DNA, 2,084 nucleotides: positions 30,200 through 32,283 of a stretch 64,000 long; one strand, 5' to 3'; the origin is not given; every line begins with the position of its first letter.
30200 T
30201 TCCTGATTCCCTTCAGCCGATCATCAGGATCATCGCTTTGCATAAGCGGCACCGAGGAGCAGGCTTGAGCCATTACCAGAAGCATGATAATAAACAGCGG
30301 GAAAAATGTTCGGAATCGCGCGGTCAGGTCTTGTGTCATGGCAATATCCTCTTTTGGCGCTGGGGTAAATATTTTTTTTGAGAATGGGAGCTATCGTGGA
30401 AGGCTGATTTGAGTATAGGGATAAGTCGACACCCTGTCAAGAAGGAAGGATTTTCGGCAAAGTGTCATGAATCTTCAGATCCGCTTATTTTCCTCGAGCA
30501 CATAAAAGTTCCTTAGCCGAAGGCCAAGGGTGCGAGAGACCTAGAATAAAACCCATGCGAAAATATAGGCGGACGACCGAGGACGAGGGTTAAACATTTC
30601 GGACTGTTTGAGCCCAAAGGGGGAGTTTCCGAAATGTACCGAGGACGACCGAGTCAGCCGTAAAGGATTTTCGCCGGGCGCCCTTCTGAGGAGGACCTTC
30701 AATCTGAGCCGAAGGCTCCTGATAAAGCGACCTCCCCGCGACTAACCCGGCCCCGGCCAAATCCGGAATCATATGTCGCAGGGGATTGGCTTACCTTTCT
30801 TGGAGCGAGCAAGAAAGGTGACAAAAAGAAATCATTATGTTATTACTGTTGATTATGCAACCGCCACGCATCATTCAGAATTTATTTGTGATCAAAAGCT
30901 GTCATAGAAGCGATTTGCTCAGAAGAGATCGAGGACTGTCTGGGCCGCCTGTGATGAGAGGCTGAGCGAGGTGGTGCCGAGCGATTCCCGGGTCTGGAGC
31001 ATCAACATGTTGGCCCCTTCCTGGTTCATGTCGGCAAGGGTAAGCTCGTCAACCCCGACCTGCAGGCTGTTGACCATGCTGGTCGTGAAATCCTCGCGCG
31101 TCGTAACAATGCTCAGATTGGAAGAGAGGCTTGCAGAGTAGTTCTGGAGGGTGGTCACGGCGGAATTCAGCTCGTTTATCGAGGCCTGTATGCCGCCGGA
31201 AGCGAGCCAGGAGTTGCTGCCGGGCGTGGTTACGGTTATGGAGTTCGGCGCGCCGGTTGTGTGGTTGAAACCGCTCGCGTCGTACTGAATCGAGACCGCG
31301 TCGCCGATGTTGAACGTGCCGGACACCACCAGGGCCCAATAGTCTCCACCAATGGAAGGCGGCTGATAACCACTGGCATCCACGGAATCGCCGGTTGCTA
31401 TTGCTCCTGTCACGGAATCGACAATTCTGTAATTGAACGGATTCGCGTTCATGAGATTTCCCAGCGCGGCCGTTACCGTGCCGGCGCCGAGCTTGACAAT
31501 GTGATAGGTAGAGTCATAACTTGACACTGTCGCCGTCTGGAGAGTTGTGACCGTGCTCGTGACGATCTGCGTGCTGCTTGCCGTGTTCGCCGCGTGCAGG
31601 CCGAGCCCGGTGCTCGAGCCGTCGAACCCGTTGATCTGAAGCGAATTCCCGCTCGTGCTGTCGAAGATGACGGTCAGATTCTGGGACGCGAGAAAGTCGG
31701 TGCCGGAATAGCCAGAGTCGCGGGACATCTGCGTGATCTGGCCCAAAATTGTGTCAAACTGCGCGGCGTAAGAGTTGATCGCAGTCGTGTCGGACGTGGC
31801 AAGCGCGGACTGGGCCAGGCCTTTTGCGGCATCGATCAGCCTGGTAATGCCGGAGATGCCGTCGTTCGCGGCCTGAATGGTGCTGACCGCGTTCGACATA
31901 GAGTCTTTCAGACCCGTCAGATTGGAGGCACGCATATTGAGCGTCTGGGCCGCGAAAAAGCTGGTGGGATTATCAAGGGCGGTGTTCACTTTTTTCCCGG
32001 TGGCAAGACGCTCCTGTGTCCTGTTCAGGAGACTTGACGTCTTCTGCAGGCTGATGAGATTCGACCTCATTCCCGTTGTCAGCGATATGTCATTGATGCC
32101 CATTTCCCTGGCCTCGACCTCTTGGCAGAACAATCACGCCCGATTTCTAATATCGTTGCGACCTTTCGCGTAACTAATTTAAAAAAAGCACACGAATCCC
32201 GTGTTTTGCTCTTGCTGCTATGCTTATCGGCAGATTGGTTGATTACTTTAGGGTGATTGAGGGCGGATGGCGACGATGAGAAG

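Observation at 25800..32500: Mosaic accessory region built from several independent direct-repeat-flanked insertions, with no integrase or transposase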

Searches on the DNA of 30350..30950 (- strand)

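Call 26: search_rna_families(source=window, start=30350, end=30950, threshold=evalue, max_evalue=10, show_alignments=2)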
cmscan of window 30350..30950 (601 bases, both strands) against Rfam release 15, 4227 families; matches with E-value up to 10: 2.
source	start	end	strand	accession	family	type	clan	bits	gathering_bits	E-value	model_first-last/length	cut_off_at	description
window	30847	30913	+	RF00154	SNORD63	Gene; snRNA; snoRNA; CD-box;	-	16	43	5.3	1-70/70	no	Small nucleolar RNA SNORD63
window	30841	30915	+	RF00300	snoZ221_snoR21b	Gene; snRNA; snoRNA; CD-box;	-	13.7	44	8.1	1-91/91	no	Small nucleolar RNA Z221/R21b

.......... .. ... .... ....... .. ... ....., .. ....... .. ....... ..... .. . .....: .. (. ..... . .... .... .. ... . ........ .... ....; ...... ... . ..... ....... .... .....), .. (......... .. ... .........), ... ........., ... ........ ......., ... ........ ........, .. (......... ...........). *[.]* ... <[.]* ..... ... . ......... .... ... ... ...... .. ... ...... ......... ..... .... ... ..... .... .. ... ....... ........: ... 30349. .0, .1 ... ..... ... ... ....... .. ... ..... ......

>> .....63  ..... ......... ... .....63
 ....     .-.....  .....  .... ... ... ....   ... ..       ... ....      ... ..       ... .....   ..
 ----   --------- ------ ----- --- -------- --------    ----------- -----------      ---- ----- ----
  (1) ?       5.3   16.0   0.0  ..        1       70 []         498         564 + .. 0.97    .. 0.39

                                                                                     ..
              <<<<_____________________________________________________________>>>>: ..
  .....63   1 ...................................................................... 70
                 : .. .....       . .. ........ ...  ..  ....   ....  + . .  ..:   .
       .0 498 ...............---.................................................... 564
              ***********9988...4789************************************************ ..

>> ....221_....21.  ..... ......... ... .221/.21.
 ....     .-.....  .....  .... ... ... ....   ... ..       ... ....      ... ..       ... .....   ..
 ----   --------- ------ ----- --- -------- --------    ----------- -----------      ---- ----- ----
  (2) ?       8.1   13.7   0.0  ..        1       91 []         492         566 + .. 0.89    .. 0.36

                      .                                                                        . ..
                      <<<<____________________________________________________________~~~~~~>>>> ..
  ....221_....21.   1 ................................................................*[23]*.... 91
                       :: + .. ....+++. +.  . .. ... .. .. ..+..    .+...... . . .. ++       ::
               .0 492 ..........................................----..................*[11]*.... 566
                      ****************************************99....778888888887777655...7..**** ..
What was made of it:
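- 30552..30687 (-): E: conserved element of about 136 nt with inverted ends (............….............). It folds as a long hairpin and always abuts hp by the same end. No Rfam hit (call 26).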

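Call 71: search_dna_similar(query=window:30500-30910:-, collection=plasmids, mode=distant, max_evalue=0.001, max_rows=10)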
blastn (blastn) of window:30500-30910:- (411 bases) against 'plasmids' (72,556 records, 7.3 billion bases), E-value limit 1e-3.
No match.

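Call 72: search_dna_similar(query=window:30500-30910:-, collection=phages, mode=distant, max_evalue=0.001, max_rows=10)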
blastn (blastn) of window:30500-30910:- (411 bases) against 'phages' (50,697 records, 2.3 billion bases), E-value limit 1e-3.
No match.

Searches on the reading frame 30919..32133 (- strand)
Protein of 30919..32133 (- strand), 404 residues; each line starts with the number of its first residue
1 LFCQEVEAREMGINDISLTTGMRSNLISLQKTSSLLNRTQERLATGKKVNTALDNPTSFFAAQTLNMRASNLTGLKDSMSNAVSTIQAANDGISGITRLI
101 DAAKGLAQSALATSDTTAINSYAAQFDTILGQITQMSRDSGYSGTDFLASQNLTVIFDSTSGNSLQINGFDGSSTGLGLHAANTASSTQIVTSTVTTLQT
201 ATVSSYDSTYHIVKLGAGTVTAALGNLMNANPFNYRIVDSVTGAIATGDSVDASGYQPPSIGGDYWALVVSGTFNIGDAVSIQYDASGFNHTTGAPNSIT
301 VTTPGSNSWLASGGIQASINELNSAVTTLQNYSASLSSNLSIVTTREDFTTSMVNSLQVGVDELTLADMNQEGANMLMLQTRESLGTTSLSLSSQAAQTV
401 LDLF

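Call 8: search_protein_families(library=pfam, proteins=[window:30919-32133:-], max_evalue=0.01)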
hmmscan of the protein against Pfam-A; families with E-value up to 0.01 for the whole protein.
window:30919-32133:- (404 aa): 1 family
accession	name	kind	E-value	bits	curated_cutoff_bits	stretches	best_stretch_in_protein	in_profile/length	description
PF00669.25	Flagellin_N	-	3.7e-11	43.7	26.6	1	26-151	11-137/139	Bacterial flagellin N-terminal helical region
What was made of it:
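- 30919..32133 (-): Flagellin gene. The gene call gives 394 aa from 32103; the longest ORF starts at 32133. It is bracketed by Z2/hp2 and Z1/hp1. Pfam Flagellin_N 3.7e-11 (call 8).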
